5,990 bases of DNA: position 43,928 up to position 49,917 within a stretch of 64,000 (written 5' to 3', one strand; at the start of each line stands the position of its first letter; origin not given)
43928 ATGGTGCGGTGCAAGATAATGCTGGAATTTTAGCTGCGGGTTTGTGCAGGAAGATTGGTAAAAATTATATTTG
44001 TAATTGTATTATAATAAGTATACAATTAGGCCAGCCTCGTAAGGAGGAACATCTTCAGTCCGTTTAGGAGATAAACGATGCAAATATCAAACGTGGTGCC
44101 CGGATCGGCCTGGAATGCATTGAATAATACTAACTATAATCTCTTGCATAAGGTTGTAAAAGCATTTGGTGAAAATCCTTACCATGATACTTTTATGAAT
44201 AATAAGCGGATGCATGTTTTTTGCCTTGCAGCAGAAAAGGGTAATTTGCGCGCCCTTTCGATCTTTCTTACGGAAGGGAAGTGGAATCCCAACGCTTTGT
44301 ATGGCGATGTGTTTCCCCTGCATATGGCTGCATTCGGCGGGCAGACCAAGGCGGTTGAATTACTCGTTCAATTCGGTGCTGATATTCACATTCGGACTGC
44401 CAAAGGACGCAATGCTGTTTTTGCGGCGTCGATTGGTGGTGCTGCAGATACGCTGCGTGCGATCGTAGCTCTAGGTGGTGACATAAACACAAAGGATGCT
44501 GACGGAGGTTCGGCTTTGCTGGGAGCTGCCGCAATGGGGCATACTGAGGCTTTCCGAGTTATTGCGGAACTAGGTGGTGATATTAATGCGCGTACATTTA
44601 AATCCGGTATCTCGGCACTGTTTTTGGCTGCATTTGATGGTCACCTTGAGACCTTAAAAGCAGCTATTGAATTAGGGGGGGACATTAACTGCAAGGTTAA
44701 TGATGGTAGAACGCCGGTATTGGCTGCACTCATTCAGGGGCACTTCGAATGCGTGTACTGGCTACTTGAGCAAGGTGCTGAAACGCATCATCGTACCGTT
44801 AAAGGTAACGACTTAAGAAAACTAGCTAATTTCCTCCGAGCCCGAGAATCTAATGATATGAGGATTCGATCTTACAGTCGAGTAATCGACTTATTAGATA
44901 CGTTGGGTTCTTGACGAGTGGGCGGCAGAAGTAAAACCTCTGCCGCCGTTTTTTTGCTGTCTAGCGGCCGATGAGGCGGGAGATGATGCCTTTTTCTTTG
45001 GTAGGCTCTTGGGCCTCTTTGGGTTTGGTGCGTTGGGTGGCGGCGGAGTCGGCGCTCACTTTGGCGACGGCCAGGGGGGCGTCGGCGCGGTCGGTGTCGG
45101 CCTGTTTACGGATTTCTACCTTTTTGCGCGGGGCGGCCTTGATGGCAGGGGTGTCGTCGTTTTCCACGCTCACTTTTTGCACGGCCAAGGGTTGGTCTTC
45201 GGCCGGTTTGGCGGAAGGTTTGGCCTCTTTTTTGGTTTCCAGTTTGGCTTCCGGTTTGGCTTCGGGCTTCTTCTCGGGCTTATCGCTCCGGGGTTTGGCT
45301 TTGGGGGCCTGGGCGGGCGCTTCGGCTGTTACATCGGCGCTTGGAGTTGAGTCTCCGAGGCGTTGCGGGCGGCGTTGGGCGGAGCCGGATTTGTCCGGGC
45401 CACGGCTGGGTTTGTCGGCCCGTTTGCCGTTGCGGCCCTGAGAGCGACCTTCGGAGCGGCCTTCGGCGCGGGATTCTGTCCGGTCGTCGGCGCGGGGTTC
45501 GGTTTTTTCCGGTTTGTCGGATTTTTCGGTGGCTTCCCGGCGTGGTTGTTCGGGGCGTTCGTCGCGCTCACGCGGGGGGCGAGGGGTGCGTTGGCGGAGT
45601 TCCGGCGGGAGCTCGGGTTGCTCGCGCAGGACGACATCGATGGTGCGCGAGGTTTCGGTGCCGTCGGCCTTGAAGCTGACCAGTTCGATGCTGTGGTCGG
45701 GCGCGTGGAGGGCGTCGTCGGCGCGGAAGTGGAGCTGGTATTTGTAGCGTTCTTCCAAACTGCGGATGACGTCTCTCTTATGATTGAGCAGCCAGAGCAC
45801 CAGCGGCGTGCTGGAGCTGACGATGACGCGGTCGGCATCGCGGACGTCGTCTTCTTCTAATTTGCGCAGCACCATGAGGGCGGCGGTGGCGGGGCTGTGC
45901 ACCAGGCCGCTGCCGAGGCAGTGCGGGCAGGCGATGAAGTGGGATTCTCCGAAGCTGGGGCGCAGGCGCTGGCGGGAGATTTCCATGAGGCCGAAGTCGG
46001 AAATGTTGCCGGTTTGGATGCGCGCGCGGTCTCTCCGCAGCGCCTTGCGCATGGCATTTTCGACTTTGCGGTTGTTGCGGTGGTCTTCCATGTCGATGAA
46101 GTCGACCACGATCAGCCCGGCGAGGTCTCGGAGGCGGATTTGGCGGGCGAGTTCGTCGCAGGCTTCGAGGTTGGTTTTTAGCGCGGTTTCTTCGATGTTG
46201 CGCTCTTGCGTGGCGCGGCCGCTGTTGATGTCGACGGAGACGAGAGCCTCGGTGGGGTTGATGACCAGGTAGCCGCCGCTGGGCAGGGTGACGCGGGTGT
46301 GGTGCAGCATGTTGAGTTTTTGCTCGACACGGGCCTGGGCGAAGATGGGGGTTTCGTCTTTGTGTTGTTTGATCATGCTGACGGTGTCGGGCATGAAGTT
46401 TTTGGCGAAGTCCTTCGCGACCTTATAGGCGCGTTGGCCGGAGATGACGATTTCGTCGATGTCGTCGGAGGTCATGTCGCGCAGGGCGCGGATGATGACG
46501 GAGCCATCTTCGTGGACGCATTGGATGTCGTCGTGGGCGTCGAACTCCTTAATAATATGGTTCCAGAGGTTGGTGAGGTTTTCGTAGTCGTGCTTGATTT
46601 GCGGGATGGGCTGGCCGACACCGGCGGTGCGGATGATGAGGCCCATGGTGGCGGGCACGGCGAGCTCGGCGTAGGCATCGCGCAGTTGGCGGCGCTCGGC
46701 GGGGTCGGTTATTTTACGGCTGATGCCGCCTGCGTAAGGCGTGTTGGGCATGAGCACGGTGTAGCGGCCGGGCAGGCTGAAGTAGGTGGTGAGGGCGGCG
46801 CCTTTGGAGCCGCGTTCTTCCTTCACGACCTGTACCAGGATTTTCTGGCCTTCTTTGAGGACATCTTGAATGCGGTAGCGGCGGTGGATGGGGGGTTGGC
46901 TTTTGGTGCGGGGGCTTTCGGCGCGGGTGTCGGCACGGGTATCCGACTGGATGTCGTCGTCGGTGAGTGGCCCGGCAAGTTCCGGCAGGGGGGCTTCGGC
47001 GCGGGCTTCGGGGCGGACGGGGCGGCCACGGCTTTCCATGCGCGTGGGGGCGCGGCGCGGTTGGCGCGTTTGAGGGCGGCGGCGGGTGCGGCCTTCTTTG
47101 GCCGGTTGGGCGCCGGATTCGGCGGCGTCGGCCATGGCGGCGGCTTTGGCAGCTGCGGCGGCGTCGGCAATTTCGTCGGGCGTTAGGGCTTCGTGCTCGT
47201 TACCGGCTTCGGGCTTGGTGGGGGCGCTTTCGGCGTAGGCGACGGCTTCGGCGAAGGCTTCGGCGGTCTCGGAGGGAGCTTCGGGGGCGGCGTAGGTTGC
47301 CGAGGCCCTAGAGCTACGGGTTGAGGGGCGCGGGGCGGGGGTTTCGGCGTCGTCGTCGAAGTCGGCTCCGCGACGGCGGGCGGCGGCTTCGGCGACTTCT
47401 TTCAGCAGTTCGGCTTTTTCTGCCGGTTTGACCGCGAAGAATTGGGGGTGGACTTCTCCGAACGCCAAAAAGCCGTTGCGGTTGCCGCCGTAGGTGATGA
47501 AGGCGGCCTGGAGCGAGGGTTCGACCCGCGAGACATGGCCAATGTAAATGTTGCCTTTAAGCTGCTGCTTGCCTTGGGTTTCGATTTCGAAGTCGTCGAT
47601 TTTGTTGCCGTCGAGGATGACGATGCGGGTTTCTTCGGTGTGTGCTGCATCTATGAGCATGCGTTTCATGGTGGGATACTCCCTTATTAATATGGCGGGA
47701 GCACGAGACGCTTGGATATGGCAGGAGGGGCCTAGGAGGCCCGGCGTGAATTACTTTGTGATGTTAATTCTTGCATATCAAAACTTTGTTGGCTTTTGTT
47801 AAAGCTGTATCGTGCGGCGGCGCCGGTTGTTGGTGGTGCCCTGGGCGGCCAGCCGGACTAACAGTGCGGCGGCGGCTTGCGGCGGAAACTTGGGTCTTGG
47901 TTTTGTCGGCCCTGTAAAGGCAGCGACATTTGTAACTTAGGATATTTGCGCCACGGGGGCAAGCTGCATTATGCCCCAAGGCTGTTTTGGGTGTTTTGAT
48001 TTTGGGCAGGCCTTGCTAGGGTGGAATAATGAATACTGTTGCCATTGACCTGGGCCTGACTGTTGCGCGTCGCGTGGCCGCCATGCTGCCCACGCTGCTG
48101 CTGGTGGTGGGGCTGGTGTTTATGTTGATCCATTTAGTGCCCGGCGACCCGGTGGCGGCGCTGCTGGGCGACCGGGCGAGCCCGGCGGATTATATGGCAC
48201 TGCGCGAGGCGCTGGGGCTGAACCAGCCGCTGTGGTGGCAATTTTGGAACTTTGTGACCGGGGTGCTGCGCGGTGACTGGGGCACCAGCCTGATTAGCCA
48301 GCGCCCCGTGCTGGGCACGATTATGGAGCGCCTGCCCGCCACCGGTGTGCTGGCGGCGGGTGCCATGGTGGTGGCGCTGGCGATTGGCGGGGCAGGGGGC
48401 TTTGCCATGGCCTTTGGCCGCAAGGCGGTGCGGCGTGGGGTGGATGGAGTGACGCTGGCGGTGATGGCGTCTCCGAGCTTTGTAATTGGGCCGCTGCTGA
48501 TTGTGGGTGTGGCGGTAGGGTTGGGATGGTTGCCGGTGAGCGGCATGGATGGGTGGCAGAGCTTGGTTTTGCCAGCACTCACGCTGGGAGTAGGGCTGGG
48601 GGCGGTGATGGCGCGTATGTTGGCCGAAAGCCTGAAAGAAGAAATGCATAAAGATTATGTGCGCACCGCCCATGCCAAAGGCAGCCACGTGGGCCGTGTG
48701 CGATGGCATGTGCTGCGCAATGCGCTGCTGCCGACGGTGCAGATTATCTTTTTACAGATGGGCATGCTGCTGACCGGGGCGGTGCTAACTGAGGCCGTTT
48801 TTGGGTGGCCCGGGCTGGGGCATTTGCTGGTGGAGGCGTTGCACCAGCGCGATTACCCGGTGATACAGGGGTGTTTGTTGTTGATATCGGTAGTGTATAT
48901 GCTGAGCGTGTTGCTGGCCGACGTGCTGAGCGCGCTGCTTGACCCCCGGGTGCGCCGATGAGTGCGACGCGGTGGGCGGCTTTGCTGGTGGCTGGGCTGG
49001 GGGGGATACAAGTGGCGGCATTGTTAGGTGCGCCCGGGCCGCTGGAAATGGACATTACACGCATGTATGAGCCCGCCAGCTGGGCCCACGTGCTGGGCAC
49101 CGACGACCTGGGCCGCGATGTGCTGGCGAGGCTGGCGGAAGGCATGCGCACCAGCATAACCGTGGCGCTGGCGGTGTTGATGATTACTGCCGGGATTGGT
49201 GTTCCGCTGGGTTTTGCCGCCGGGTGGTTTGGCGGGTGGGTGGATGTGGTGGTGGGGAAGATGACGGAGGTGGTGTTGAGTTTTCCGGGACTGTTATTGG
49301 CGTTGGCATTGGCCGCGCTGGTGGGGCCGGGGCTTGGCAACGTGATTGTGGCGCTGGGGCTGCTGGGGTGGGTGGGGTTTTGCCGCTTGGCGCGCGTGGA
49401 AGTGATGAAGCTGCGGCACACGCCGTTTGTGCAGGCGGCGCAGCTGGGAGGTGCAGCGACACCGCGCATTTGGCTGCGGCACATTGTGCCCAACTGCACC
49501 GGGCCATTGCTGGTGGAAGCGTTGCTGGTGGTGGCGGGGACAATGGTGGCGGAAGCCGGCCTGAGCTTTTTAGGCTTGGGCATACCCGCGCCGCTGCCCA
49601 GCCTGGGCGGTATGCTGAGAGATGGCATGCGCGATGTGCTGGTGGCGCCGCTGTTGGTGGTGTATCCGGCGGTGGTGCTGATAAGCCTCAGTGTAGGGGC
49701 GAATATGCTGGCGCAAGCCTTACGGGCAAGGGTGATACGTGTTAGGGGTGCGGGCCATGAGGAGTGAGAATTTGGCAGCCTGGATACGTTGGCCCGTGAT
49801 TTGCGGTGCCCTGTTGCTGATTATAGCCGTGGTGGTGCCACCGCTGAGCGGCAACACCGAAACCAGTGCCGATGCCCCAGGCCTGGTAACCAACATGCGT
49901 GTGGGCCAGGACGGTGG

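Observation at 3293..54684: Strand-locked heptanucleotide tandem arrays (GTGAACA / GTTAGAR / GTGTTTR) anchored on stop codons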

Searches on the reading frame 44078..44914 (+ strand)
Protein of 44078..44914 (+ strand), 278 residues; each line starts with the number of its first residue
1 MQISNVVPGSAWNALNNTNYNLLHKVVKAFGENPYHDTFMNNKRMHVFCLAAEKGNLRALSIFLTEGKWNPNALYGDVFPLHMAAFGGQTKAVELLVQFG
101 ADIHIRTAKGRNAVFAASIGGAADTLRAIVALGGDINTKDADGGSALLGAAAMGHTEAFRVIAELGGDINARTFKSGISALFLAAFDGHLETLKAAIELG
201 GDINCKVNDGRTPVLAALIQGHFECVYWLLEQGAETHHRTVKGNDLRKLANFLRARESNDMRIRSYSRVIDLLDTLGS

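Call 42: search_protein_families(library=pfam, proteins=[window:44078-44914:+], max_evalue=0.01)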
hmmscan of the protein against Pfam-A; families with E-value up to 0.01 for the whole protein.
window:44078-44914:+ (278 aa): 6 families
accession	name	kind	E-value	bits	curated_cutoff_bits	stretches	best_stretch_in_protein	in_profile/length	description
PF12796.13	Ank_2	-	1.1e-28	100.1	27.3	3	81-172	1-89/90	Ankyrin repeats (3 copies)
PF13637.12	Ank_4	-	1.1e-26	92.7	22.7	4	181-230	1-50/50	Ankyrin repeats (many copies)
PF00023.36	Ank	-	1.4e-21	75.8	21.1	2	80-107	5-32/33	Ankyrin repeat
PF13606.12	Ank_3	-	1.1e-16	59.5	22.3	1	80-105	5-30/30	Ankyrin repeat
PF13857.12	Ank_5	-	1.8e-15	57.3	27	0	68-113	6-52/56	Ankyrin repeats (many copies)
PF24521.3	Ank_KRIT1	-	2.4e-09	37.5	80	1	179-251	48-126/149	KRIT1 ankyrin-repeats domain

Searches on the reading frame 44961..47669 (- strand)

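Call 42: search_protein_families(library=pfam, proteins=[window:44961-47669:-], max_evalue=0.01)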
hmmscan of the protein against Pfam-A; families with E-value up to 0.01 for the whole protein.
window:44961-47669:- (902 aa): 2 families
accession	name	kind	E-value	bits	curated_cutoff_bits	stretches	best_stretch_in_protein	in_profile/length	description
PF10150.14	RNase_E_G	-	1.7e-94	316.7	25.5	1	298-568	1-269/270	Ribonuclease E/G family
PF20833.2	RNase_E_G_Thio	-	1.3e-18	67.3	26.8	1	581-662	2-84/86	RNase E/G, Thioredoxin-like domain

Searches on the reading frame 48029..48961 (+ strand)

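Call 42: search_protein_families(library=pfam, proteins=[window:48029-48961:+], max_evalue=0.01)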
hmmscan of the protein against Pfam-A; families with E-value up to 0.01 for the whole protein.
window:48029-48961:+ (310 aa): 2 families
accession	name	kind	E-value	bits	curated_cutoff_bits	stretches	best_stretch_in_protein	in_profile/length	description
PF00528.27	BPD_transp_1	-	5.3e-34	118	26.4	1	123-310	4-184/184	Binding-protein-dependent transport system inner membrane component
PF19300.4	BPD_transp_1_N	-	7.2e-14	52.4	23.8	1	13-108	6-113/114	Binding-prot-dependent transport system membrane comp, N-term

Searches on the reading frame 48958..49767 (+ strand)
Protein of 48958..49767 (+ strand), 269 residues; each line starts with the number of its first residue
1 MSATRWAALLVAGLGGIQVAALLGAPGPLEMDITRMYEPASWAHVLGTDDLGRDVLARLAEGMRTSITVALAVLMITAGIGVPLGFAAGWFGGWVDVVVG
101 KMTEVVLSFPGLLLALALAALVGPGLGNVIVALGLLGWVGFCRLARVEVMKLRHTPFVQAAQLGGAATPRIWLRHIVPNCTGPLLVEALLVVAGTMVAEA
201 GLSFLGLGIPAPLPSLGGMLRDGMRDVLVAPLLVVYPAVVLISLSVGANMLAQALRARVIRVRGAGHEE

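Call 42: search_protein_families(library=pfam, proteins=[window:48958-49767:+], max_evalue=0.01)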
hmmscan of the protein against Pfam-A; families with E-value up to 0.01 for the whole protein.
window:48958-49767:+ (269 aa): 1 family
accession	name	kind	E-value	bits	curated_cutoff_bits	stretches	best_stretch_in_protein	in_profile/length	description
PF00528.27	BPD_transp_1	-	1.1e-19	71.4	26.4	1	81-260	1-183/184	Binding-protein-dependent transport system inner membrane component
